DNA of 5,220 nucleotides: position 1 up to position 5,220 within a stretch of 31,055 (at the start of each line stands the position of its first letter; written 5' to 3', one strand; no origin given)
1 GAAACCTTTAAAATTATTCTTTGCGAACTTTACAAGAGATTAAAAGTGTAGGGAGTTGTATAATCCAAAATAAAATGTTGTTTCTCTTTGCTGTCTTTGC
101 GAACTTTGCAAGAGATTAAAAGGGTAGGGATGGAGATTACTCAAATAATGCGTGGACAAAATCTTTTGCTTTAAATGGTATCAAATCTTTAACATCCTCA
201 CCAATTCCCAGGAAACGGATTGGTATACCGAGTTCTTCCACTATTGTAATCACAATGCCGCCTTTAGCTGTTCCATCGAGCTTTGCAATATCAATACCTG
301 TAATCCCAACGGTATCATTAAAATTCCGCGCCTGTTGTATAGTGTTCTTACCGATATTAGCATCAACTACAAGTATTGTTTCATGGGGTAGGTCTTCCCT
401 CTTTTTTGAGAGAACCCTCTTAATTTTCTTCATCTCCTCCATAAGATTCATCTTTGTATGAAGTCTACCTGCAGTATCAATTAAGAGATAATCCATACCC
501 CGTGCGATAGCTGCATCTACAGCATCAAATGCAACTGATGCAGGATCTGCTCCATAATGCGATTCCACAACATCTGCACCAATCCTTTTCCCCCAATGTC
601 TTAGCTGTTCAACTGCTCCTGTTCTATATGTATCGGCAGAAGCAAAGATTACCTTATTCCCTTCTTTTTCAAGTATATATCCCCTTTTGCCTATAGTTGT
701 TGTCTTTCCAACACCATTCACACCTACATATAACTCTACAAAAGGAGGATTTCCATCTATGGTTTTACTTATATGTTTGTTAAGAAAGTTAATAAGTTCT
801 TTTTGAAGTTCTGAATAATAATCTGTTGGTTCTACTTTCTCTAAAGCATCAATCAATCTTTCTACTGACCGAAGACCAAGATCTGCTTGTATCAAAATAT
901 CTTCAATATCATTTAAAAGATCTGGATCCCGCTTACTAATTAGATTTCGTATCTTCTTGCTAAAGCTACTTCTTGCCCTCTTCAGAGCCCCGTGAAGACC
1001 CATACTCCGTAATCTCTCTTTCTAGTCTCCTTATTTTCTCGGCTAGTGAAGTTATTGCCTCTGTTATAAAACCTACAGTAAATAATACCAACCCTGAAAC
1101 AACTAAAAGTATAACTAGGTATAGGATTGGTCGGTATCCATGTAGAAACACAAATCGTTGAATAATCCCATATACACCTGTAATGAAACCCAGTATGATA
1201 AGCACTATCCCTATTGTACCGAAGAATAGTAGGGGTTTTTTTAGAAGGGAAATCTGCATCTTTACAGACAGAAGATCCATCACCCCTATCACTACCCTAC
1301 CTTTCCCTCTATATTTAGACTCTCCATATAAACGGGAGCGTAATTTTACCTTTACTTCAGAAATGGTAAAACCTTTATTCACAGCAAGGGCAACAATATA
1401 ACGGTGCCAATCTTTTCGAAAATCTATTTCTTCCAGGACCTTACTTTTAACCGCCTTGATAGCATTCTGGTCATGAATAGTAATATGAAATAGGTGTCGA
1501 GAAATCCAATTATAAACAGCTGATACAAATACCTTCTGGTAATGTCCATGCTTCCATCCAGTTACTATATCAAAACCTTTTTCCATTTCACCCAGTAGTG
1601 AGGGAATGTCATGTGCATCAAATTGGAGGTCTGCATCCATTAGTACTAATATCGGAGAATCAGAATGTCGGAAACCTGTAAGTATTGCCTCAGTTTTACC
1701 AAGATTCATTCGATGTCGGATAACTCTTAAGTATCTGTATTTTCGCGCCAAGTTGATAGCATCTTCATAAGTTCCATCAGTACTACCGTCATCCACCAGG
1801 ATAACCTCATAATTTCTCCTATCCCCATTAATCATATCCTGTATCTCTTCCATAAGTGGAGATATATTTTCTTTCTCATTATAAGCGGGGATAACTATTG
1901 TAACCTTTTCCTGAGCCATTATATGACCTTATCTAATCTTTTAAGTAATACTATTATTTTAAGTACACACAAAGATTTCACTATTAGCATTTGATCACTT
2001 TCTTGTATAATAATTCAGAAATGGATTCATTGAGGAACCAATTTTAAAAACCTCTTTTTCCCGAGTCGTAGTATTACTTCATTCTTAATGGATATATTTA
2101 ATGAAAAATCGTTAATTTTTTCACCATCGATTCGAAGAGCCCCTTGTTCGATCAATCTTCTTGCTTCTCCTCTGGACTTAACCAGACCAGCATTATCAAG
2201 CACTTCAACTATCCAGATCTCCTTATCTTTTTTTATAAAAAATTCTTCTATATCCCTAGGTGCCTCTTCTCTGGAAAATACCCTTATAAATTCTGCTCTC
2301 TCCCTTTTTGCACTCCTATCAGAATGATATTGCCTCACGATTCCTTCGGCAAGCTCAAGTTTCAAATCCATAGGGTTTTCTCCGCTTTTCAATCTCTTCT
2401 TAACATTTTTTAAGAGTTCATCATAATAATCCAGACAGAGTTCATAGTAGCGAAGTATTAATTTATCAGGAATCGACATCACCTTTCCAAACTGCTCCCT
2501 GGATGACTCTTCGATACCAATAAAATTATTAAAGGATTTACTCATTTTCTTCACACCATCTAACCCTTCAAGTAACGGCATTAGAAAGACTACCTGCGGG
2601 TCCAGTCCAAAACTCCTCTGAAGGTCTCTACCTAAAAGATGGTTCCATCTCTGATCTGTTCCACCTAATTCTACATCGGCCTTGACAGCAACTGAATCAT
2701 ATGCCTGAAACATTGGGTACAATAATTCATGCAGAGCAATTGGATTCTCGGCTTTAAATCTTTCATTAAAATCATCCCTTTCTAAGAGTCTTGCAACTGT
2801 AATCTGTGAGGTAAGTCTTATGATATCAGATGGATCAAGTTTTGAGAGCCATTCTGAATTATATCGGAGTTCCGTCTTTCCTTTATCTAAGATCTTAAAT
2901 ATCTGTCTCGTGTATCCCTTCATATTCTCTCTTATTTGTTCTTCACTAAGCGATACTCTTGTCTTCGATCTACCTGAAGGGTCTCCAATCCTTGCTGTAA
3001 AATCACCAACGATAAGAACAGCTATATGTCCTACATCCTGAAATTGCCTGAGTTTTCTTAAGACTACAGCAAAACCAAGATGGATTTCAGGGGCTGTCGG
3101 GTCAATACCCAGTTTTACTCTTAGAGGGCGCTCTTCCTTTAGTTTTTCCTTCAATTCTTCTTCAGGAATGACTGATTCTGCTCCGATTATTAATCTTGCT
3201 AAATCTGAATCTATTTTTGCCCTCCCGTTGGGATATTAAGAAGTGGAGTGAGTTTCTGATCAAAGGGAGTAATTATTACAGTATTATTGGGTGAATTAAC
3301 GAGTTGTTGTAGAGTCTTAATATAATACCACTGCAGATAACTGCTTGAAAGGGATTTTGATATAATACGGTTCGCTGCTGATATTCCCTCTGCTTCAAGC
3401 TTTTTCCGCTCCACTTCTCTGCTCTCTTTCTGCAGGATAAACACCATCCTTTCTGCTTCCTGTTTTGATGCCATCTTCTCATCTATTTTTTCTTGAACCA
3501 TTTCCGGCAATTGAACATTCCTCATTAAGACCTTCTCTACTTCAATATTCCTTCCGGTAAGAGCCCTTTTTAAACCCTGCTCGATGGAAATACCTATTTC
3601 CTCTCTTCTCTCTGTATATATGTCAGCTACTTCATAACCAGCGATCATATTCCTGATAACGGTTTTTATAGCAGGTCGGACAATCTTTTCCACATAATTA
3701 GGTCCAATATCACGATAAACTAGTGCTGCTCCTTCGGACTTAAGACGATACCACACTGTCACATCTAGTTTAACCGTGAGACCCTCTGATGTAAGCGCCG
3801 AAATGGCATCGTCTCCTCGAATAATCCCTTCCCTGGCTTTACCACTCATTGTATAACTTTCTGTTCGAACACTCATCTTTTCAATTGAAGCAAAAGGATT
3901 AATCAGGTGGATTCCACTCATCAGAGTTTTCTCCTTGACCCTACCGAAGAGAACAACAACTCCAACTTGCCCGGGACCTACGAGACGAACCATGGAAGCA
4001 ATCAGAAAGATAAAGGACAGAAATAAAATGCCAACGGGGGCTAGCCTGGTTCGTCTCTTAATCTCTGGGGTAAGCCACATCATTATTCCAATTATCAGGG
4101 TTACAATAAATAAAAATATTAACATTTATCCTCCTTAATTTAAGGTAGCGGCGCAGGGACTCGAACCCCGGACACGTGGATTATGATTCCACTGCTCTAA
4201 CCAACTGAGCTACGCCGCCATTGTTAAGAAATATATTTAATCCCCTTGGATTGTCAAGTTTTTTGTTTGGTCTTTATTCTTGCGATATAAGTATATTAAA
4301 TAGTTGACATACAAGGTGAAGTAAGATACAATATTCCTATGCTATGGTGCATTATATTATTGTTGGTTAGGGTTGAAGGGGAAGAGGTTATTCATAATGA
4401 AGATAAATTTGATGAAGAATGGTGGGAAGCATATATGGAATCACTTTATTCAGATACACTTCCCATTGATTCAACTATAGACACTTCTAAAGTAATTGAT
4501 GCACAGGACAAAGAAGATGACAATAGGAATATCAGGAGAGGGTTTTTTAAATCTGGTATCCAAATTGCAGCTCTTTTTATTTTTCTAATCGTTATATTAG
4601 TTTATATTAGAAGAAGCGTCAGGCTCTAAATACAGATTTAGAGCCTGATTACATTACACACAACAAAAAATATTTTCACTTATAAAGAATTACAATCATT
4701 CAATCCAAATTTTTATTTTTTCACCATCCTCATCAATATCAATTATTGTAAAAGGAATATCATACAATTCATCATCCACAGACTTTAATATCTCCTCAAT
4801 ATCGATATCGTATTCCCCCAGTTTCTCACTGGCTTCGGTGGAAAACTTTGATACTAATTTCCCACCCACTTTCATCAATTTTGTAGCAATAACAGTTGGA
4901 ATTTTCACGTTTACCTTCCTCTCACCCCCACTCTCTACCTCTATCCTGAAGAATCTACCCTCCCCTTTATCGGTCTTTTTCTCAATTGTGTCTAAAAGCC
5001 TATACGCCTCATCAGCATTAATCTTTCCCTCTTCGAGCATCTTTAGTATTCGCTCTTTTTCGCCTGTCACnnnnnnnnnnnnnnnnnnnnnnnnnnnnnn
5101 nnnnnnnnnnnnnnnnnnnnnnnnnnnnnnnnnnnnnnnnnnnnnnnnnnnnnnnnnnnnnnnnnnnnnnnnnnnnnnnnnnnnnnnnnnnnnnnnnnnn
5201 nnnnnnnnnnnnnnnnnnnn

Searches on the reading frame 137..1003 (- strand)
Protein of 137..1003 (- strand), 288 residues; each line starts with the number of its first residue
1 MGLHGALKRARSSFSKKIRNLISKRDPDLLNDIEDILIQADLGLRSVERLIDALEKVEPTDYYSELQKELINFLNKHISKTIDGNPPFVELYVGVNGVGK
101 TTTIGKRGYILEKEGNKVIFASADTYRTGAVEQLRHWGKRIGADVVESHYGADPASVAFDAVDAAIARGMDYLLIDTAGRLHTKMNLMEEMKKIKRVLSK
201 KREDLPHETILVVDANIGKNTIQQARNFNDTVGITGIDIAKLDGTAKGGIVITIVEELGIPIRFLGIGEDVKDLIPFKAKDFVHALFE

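Call 91: search_protein_families(library=pfam, proteins=[window:137-1003:-])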
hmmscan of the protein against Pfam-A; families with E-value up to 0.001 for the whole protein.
window:137-1003:- (288 aa): 3 families
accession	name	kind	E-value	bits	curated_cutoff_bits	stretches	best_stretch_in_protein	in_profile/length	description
PF00448.28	SRP54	-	9.2e-70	234.7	22.7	1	88-287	2-195/196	SRP54-type protein, GTPase domain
PF02881.24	SRP54_N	-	3.2e-06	27.7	22.4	1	14-57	1-56/75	SRP54-type protein, helical bundle domain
PF13604.12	AAA_30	-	0.00054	20.2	27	1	87-185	18-104/191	AAA domain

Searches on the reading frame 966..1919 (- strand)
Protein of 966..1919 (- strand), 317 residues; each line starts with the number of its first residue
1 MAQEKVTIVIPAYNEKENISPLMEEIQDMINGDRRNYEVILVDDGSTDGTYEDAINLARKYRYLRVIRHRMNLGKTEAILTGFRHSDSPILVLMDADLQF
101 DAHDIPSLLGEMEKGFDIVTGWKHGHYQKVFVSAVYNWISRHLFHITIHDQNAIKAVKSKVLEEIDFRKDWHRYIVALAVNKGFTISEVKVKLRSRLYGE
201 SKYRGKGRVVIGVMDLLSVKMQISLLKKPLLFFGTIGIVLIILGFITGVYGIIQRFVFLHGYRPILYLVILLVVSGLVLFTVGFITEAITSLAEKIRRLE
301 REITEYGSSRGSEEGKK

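Call 91: search_protein_families(library=pfam, proteins=[window:966-1919:-])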
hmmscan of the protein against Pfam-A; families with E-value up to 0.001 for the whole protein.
window:966-1919:- (317 aa): 2 families
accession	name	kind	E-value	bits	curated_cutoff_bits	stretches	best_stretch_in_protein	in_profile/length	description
PF00535.33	Glycos_transf_2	-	6.2e-30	104.8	23.3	1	7-134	1-126/168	Glycosyl transferase family 2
PF13641.12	Glyco_tranf_2_3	-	5.4e-10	40.1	27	1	6-137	3-137/230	Glycosyltransferase like family 2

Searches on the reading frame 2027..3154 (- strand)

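Call 91: search_protein_families(library=pfam, proteins=[window:2027-3154:-])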
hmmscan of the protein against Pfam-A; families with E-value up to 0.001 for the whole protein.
window:2027-3154:- (375 aa): 3 families
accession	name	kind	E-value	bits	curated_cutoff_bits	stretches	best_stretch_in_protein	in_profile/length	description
PF00579.31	tRNA-synt_1b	-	1e-69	235.6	21.1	1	7-293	2-291/292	tRNA synthetases class I (W and Y)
PF22421.1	SYY_C-terminal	-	1.2e-09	38.4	27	1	301-370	8-81/83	Tyrosine--tRNA ligase SYY-like C-terminal domain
PF01479.30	S4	-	2e-09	37.5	22.8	1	314-354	2-42/48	S4 domain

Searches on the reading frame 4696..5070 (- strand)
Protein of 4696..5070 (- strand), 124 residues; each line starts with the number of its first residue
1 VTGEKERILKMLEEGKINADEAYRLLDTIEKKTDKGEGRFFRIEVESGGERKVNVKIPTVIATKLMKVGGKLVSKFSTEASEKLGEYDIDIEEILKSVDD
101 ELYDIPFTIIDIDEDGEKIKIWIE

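Call 91: search_protein_families(library=pfam, proteins=[window:4696-5070:-])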
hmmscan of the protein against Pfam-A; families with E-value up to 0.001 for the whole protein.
window:4696-5070:- (124 aa): 1 family
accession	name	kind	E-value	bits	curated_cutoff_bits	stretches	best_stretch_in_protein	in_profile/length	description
PF22746.1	SHOCT-like_DUF2089-C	-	1.8e-08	34.2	27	1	4-32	2-30/32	SHOCT-like domain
